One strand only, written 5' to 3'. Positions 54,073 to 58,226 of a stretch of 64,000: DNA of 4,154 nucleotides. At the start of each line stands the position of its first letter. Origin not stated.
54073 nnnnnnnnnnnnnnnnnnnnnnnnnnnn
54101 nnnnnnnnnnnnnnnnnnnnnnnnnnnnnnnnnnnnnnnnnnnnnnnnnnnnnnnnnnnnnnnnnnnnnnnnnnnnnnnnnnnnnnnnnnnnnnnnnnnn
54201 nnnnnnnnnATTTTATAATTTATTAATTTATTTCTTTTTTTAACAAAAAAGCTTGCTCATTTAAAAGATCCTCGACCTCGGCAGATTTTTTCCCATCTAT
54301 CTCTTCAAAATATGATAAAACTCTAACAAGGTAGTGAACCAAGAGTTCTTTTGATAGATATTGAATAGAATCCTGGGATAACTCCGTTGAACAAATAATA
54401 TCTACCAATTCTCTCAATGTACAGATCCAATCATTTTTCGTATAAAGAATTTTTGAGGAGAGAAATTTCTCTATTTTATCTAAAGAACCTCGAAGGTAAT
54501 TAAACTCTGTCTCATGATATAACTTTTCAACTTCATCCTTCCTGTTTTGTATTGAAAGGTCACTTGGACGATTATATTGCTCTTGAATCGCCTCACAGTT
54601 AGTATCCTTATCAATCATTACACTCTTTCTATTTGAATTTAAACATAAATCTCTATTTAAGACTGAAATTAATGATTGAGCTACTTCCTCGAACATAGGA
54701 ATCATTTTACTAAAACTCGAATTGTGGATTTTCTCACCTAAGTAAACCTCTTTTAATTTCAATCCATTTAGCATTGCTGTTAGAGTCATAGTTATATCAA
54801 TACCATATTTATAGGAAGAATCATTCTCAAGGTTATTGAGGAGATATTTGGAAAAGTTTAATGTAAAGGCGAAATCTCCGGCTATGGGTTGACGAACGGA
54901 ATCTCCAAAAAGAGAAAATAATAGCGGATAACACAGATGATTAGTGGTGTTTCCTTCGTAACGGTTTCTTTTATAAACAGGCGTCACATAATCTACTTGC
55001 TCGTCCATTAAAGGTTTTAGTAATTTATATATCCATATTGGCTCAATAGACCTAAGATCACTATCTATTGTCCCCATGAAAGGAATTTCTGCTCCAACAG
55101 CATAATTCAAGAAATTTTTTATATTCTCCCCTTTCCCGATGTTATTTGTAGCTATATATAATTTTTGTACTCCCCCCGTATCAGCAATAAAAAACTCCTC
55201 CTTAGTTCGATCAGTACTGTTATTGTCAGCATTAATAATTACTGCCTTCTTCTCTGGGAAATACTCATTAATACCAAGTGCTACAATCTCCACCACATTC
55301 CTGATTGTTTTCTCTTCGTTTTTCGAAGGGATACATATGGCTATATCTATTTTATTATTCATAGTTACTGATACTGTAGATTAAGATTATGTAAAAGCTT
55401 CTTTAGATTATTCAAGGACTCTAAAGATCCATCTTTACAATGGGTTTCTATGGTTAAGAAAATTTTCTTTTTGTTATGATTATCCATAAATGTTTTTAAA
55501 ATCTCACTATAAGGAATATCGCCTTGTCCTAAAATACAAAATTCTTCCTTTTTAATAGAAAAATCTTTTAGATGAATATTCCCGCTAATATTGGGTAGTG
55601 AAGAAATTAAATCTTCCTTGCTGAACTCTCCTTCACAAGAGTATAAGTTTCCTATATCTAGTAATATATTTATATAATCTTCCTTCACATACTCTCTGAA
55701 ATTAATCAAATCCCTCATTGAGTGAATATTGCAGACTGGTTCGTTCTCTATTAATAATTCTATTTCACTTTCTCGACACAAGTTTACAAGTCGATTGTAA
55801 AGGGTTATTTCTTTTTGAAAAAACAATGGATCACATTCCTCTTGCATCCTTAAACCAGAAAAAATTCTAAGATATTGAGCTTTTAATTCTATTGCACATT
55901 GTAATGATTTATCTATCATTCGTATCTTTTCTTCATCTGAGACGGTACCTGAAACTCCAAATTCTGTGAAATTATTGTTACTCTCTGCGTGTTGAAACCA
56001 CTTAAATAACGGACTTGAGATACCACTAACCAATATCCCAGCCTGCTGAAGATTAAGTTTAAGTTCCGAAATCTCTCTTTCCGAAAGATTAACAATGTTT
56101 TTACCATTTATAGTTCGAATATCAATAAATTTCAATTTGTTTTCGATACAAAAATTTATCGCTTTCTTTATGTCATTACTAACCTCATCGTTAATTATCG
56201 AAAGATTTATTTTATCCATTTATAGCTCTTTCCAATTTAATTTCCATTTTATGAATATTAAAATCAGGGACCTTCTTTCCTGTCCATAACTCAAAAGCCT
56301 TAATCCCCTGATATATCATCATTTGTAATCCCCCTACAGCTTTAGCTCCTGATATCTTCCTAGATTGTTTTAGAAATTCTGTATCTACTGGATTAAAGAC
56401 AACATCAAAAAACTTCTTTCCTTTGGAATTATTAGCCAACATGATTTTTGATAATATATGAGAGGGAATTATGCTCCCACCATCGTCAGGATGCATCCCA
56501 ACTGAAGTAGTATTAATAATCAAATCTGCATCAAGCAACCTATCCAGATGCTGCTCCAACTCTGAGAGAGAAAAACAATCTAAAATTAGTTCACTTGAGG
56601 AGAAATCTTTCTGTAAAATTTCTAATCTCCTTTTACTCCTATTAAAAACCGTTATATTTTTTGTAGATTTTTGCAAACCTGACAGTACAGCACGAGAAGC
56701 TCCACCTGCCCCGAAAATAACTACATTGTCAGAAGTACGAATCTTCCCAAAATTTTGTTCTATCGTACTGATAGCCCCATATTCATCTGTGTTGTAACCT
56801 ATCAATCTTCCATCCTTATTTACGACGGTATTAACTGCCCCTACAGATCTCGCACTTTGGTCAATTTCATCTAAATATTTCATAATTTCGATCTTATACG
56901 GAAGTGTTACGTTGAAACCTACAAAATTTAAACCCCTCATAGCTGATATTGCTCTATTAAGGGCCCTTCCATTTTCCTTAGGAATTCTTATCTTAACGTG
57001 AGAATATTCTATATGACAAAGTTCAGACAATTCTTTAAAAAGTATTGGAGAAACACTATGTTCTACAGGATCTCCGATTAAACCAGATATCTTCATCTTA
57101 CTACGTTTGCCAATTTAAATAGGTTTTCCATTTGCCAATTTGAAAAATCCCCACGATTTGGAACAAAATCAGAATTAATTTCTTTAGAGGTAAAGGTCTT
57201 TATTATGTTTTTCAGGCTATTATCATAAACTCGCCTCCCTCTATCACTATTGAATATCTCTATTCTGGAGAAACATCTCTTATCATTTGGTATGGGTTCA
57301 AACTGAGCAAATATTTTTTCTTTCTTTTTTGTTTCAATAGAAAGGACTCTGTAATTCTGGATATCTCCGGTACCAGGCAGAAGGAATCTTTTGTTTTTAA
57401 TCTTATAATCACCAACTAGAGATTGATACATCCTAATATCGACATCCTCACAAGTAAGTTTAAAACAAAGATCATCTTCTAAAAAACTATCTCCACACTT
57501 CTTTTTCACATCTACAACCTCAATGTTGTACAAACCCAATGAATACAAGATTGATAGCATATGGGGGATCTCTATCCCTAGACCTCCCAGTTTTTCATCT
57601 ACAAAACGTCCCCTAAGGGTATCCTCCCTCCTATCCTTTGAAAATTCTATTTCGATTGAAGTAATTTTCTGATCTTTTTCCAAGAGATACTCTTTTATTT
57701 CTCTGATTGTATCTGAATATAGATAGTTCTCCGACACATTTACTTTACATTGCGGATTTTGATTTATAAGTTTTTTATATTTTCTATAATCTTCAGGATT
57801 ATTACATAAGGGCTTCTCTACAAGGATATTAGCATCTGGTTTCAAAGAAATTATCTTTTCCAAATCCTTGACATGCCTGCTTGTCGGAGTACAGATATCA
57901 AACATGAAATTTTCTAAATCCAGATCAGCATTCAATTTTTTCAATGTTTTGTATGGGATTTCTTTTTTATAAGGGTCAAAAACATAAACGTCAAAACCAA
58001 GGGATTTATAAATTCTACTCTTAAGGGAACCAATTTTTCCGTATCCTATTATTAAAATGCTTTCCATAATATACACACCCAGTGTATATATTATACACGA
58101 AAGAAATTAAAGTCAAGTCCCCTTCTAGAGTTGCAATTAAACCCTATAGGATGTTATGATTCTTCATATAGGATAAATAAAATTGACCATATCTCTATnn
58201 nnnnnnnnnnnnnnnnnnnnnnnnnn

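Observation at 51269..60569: Seven-gene operon joining an HprK-like kinase and an archaeal-type SAM synthetase to sugar/cyclitol-modifying enzymes, with a divergent module alongside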

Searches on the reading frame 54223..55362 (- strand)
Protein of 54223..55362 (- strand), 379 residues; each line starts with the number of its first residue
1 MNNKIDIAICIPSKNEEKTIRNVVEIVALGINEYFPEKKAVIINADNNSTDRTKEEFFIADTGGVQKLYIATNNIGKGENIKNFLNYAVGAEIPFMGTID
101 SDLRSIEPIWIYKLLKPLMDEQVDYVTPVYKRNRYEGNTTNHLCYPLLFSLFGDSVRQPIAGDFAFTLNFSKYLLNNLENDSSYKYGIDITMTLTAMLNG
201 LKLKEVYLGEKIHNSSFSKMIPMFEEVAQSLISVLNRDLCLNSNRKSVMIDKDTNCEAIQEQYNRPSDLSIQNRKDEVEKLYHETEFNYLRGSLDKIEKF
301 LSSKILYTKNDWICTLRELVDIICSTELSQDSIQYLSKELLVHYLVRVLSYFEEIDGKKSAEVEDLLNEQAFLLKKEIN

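Call 3: search_protein_families(library=pfam, proteins=[window:54223-55362:-], max_evalue=0.01)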
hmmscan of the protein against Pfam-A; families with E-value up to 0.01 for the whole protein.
window:54223-55362:- (379 aa): 2 families
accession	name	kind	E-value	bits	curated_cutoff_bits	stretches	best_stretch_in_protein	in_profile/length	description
PF00535.33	Glycos_transf_2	-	5e-12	46.5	23.3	1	9-143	2-128/168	Glycosyl transferase family 2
PF21969.2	MGS_GT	-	2.1e-05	24.6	27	1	20-214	25-217/239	Mannosylglycerate synthase, GT domain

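Call 5: search_protein_families(library=ncbifam, proteins=[window:54223-55362:-], max_evalue=0.01)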
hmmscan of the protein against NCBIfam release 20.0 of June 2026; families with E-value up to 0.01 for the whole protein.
window:54223-55362:- (379 aa): 4 families
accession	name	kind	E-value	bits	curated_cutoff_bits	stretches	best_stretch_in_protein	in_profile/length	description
NF010496.0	PRK13915.1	equivalog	2.2e-19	69.7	262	1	4-238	30-271/307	glucosyl-3-phosphoglycerate synthase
TIGR04182.1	glyco_TIGR04182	equivalog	5.3e-05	22.8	325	1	6-132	1-111/293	S-layer glycoprotein N-glycosyltransferase AglJ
NF047588.1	GlcsyltransPgfSStrep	equivalog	0.0053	16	500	1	7-134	3-123/308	glycosyltransferase PgfS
TIGR03937.1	PgaC_IcaA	equivalog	0.0081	15.1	422.3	0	6-102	46-135/407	poly-beta-1,6-N-acetyl-D-glucosamine synthase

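Call 53: search_solved_structures(query=window:54223-55362:-, max_evalue=0.01)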
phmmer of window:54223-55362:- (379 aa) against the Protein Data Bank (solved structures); distinct sequences matched with E-value up to 0.01: 5.
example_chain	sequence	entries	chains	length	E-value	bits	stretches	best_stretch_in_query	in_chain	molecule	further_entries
7pdo_A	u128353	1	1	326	2.6e-05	27.1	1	7-229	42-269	Glucosyl-3-phosphoglycerate synthase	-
7p5l_A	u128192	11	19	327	2.6e-05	27.1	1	7-229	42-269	Glucosyl-3-phosphoglycerate synthase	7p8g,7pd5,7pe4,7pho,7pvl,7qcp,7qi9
4y6n_A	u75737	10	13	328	0.00034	23.4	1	7-227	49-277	Glucosyl-3-phosphoglycerate synthase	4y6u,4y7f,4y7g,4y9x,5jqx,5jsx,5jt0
3e25_A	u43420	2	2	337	0.00038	23.3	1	7-227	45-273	Putative uncharacterized protein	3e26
4ddz_A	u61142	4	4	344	0.00041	23.2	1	7-227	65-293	GLUCOSYL-3-PHOSPHOGLYCERATE SYNTHASE (GpgS) | Glucosyl-3-phosphoglycerate synthase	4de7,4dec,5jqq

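Call 86: search_protein_families(library=padloc, proteins=[window:54223-55362:-], max_evalue=0.001)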
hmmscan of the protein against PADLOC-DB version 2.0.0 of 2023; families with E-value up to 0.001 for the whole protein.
window:54223-55362:- (379 aa): 0 families

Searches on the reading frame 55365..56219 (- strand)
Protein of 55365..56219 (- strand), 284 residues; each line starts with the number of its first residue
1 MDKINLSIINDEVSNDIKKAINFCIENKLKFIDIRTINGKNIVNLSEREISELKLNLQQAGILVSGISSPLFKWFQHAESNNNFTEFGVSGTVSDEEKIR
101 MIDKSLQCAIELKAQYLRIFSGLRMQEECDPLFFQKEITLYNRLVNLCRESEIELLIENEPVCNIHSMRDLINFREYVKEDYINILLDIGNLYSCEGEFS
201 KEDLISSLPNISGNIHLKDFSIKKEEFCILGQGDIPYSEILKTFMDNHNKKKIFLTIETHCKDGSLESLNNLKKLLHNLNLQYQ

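Call 3: search_protein_families(library=pfam, proteins=[window:55365-56219:-], max_evalue=0.01)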
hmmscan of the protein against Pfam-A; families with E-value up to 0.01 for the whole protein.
window:55365-56219:- (284 aa): 1 family
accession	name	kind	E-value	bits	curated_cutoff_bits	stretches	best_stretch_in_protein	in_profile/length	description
PF01261.30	AP_endonuc_2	-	2.1e-15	57.6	31.1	1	41-272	21-246/249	Xylose isomerase-like TIM barrel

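Call 5: search_protein_families(library=ncbifam, proteins=[window:55365-56219:-], max_evalue=0.01)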
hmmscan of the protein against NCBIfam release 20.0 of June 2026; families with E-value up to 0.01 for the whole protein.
window:55365-56219:- (284 aa): 4 families
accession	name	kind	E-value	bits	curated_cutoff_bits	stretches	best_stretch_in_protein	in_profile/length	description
NF009688.0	PRK13209.1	subfamily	1.4e-07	30.8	317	1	99-254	98-251/286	L-ribulose-5-phosphate 3-epimerase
TIGR00542.1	hxl6Piso_put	equivalog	7.7e-05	22.1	272.15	1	139-262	133-252/279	L-ribulose-5-phosphate 3-epimerase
NF009689.0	PRK13210.1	subfamily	0.00012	21.3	200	1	97-262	92-261/286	L-ribulose-5-phosphate 3-epimerase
NF007360.0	PRK09856.1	equivalog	0.00014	21.5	305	1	92-255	82-246/276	fructoselysine 3-epimerase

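Call 52: search_solved_structures(query=window:55365-56219:-, max_evalue=0.01)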
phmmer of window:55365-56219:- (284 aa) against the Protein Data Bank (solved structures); distinct sequences matched with E-value up to 0.01: 0.

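Call 86: search_protein_families(library=padloc, proteins=[window:55365-56219:-], max_evalue=0.001)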
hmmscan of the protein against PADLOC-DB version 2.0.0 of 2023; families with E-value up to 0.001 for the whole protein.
window:55365-56219:- (284 aa): 0 families

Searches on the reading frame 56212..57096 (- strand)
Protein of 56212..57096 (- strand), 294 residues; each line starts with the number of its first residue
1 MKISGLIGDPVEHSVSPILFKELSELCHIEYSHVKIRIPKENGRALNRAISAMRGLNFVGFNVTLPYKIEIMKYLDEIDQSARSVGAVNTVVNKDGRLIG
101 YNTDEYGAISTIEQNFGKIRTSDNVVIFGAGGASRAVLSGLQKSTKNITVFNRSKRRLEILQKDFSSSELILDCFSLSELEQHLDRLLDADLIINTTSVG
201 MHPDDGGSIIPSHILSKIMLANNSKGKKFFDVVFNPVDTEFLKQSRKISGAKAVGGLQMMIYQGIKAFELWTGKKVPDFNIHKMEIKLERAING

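Call 3: search_protein_families(library=pfam, proteins=[window:56212-57096:-], max_evalue=0.01)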
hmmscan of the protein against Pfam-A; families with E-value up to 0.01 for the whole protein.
window:56212-57096:- (294 aa): 4 families
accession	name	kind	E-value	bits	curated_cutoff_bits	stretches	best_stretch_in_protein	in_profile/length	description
PF08501.16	Shikimate_dh_N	-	7.7e-23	81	27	1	6-91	1-83/83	Shikimate dehydrogenase substrate binding domain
PF18317.6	SDH_C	-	2.6e-09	37.1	25.8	1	256-277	1-22/31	Shikimate 5'-dehydrogenase C-terminal domain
PF01488.26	Shikimate_DH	-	3.2e-07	31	24.3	1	114-198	5-84/138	Shikimate / quinate 5-dehydrogenase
PF03435.24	Sacchrp_dh_NADP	-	0.00066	20.5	25.1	1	125-196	1-75/129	Saccharopine dehydrogenase NADP binding domain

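Call 5: search_protein_families(library=ncbifam, proteins=[window:56212-57096:-], max_evalue=0.01)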
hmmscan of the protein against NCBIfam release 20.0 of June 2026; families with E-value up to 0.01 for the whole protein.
window:56212-57096:- (294 aa): 21 families
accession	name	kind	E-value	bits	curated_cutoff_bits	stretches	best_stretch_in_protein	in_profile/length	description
TIGR00507.1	aroE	equivalog_domain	8e-69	231.8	200.2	1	2-290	1-267/270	shikimate dehydrogenase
NF001319.0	PRK00258.3-3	equivalog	3.2e-65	219.9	252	1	2-279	7-264/279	shikimate dehydrogenase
NF001322.0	PRK00258.3-6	equivalog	2.6e-58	197.5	285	1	2-285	6-262/272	shikimate dehydrogenase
NF001314.0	PRK00258.2-2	equivalog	2.1e-57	194.4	248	1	3-277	9-276/290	shikimate dehydrogenase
NF001315.0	PRK00258.2-4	equivalog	2.5e-54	184.4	413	1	3-283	9-277/284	shikimate dehydrogenase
NF001312.0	PRK00258.1-4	equivalog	2.5e-53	181.2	295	1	2-275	10-267/285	shikimate dehydrogenase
NF009200.0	PRK12548.1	subfamily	2.7e-52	177.9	432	1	3-285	11-287/289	shikimate dehydrogenase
NF001311.0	PRK00258.1-3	equivalog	1.7e-50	171.8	235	1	4-283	8-267/279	shikimate dehydrogenase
NF001313.0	PRK00258.2-1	equivalog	8.5e-50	169.9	431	1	3-282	11-283/290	shikimate dehydrogenase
NF001316.0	PRK00258.2-5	equivalog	2.2e-48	164.8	247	1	1-284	1-256/263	shikimate dehydrogenase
NF009201.0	PRK12549.1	subfamily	1.2e-46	159.2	235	1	4-278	10-272/286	shikimate dehydrogenase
NF001310.0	PRK00258.1-2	equivalog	6.8e-46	156.6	221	1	6-278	7-264/279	shikimate dehydrogenase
NF009390.0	PRK12749.1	equivalog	4.8e-38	131.2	349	1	3-278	9-277/288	quinate/shikimate dehydrogenase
TIGR01809.1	Shik-DH-AROM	equivalog_domain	1.3e-37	129.4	196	1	4-278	8-275/282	shikimate dehydrogenase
NF006802.0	PRK09310.1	equivalog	4.1e-33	114.9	598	1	2-277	216-459/477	bifunctional 3-dehydroquinate dehydratase/shikimate dehydrogenase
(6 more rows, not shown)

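Call 86: search_protein_families(library=padloc, proteins=[window:56212-57096:-], max_evalue=0.001)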
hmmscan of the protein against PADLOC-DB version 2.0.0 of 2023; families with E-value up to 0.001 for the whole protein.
window:56212-57096:- (294 aa): 0 families

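Call 92: search_solved_structures(query=window:56212-57096:-, max_evalue=1e-20)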
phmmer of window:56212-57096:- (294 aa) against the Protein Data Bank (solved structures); distinct sequences matched with E-value up to 1e-20: 29.
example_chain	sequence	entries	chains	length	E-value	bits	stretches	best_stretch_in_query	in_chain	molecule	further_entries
1nvt_A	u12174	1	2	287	2.7e-55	190.9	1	2-282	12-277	Shikimate 5'-dehydrogenase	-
2egg_A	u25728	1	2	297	7.2e-51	176.4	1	2-283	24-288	Shikimate 5-dehydrogenase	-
3don_A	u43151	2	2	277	5.9e-40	140.6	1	5-281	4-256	Shikimate dehydrogenase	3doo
3tnl_A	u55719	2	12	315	4.2e-38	134.6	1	3-278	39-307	Shikimate dehydrogenase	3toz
5dzs_A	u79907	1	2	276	2.8e-37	131.8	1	2-280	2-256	Shikimate dehydrogenase (NADP(+))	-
2hk7_A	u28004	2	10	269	1.2e-36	129.8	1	3-278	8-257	Shikimate dehydrogenase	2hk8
2hk9_A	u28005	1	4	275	1.3e-36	129.7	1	3-278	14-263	Shikimate dehydrogenase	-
1npd_A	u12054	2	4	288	1.2e-35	126.5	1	3-277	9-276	HYPOTHETICAL SHIKIMATE 5-DEHYDROGENASE-LIKE PROTEIN YDIB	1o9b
1vi2_A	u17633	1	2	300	1.3e-35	126.4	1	3-277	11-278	Shikimate 5-dehydrogenase 2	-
3t4e_A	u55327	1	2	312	5e-35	124.5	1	3-277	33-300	Quinate/shikimate dehydrogenase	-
3fbt_A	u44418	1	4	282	1.5e-33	119.6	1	3-284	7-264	chorismate mutase and shikimate 5-dehydrogenase fusion protein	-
2gpt_A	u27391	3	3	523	2.7e-30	109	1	2-277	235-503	3-dehydroquinate dehydratase/ shikimate 5-dehydrogenase | Bifunctional 3-dehydroquinate dehydratase/shikimate dehydrogenase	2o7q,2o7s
1nyt_A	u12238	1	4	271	1.4e-29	106.6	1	5-279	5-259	Shikimate 5-dehydrogenase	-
6bmb_A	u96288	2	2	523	2.6e-29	105.7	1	2-277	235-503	Bifunctional 3-dehydroquinate dehydratase/shikimate dehydrogenase, chloroplastic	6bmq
1wxd_A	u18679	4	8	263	3.7e-29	105.2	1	6-278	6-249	shikimate 5-dehydrogenase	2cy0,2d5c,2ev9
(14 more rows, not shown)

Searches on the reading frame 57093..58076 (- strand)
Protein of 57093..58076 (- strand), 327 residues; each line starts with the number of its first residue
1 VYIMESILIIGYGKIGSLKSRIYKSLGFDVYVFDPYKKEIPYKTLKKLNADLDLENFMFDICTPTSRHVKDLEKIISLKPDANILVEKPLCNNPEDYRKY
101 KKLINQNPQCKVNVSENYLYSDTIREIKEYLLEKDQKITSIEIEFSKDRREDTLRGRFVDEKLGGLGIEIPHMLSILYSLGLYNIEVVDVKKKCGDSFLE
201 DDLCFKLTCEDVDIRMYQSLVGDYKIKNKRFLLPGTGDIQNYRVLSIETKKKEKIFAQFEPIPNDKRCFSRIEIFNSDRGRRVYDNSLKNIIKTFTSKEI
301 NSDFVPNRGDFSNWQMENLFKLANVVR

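Call 3: search_protein_families(library=pfam, proteins=[window:57093-58076:-], max_evalue=0.01)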
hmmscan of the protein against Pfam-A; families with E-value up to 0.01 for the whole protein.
window:57093-58076:- (327 aa): 2 families
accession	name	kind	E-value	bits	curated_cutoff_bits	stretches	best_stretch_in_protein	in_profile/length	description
PF01408.29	GFO_IDH_MocA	-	6.3e-05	24.1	24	1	59-108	66-113/120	Oxidoreductase family, NAD-binding Rossmann fold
PF02826.25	2-Hacid_dh_C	-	0.0003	20.7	25.1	1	6-42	38-75/178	D-isomer specific 2-hydroxyacid dehydrogenase, NAD binding domain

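Call 5: search_protein_families(library=ncbifam, proteins=[window:57093-58076:-], max_evalue=0.01)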
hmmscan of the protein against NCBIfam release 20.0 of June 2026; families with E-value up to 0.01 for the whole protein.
window:57093-58076:- (327 aa): 3 families
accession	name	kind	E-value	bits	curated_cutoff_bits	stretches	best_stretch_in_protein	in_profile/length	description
TIGR03911.1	pyrrolys_PylD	equivalog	0.0028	16.8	150.05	1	6-88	147-220/266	3-methylornithyl-N6-L-lysine dehydrogenase PylD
NF008759.0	PRK11790.1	equivalog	0.0068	15.1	404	1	7-38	155-186/410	phosphoglycerate dehydrogenase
TIGR04380.1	myo_inos_iolG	equivalog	0.0084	15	355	0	47-130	58-136/330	inositol 2-dehydrogenase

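Call 86: search_protein_families(library=padloc, proteins=[window:57093-58076:-], max_evalue=0.001)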
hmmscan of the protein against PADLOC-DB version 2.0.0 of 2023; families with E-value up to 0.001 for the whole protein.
window:57093-58076:- (327 aa): 0 families

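Call 91: search_solved_structures(query=window:57093-58076:-, max_evalue=0.01)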
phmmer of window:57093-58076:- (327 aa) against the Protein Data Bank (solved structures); distinct sequences matched with E-value up to 0.01: 0.
